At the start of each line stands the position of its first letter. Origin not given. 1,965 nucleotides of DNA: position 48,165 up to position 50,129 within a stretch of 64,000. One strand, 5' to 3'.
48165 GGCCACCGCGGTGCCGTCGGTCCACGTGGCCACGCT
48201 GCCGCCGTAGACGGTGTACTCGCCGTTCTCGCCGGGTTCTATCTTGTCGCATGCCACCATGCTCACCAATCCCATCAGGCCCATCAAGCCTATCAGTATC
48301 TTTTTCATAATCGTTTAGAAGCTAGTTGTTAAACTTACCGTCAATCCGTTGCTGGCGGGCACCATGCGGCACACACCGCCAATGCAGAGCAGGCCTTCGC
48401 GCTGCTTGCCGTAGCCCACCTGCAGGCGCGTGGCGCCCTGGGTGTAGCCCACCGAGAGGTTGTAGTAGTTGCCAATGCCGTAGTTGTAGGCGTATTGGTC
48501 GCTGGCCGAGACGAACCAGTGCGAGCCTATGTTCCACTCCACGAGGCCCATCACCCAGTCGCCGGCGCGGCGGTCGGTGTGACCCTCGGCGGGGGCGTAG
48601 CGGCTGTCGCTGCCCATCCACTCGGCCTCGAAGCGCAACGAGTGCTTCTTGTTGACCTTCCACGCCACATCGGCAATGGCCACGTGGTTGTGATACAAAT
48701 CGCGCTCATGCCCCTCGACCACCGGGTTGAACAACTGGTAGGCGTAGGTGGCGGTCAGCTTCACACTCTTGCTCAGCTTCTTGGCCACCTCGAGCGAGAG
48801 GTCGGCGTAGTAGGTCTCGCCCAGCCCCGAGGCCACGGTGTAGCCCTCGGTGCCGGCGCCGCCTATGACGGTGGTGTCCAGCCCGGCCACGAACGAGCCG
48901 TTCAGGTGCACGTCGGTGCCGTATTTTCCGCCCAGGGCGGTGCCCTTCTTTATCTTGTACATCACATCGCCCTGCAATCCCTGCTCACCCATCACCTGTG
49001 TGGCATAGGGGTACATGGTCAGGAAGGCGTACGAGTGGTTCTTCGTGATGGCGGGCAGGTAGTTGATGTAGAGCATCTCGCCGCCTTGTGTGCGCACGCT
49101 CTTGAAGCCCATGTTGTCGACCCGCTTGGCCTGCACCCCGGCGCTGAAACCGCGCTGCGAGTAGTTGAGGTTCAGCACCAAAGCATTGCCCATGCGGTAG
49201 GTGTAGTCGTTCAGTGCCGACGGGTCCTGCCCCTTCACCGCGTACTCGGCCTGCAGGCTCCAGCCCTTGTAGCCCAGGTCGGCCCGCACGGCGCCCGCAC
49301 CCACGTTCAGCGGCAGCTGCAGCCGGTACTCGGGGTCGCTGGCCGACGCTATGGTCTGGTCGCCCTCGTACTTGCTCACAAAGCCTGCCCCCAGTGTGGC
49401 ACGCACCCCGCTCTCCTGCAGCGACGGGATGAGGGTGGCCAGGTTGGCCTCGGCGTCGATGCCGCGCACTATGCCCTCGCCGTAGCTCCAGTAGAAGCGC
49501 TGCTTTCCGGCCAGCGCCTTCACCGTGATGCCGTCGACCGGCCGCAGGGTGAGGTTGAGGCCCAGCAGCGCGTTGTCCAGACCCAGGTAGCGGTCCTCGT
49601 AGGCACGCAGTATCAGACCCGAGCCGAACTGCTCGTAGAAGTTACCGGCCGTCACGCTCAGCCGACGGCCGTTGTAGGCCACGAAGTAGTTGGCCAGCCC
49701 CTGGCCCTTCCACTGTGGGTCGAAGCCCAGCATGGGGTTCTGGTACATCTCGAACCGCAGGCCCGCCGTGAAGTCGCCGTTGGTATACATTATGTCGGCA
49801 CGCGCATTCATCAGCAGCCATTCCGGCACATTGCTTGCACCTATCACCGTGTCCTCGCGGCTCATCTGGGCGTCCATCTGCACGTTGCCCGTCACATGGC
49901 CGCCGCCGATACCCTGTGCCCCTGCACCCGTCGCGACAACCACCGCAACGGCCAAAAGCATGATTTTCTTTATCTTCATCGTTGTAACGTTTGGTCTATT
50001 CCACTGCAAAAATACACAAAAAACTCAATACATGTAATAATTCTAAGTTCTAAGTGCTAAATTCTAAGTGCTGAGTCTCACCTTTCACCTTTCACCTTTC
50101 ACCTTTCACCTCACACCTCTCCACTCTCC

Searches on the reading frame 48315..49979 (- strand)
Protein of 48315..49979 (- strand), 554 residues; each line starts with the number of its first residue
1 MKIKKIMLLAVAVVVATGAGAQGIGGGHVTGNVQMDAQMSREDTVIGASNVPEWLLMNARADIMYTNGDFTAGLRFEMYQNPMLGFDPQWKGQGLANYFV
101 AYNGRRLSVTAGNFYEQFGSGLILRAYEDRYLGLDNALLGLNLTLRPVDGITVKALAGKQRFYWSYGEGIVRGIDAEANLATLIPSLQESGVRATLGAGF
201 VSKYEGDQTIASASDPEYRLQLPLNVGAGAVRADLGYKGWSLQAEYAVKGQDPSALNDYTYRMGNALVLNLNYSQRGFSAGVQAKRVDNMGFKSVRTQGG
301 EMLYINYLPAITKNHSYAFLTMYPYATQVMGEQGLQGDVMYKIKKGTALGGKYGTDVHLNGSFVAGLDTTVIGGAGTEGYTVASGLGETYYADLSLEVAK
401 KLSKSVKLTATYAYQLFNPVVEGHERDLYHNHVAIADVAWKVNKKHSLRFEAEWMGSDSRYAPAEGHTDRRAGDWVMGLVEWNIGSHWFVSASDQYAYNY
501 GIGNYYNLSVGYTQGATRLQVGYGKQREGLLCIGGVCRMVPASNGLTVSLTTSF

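Call 50: find_encoding_contigs(protein=window:48315-49979:-, flank=3000, max_places=10)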
Protein window:48315-49979:- (554 aa): 4 contigs read that carry it; 2 places shown.
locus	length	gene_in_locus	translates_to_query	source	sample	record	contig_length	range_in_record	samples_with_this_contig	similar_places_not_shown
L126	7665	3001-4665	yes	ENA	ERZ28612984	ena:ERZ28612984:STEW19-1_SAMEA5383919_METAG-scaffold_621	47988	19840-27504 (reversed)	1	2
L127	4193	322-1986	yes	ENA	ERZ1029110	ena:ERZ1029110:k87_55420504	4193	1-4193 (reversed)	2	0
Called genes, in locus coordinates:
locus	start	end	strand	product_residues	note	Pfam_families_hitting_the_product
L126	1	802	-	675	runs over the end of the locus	PF05970:PIF1, PF13245:AAA_19, PF13401:AAA_22 (faint), PF13604:AAA_30, PF02689:Herpes_Helicase (weak), PF13538:UvrD_C_2 (weak), PF00570:HRDC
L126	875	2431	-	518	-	PF00795:CN_hydrolase (weak), PF02540:NAD_synthase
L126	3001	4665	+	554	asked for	PF19494:DUF6029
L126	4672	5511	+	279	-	PF11551:Omp28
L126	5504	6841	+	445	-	PF01554:MatE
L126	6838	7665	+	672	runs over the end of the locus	PF01734:Patatin, PF19143:Omp85_2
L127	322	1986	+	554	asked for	PF19494:DUF6029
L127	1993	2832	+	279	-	PF11551:Omp28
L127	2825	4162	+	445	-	PF01554:MatE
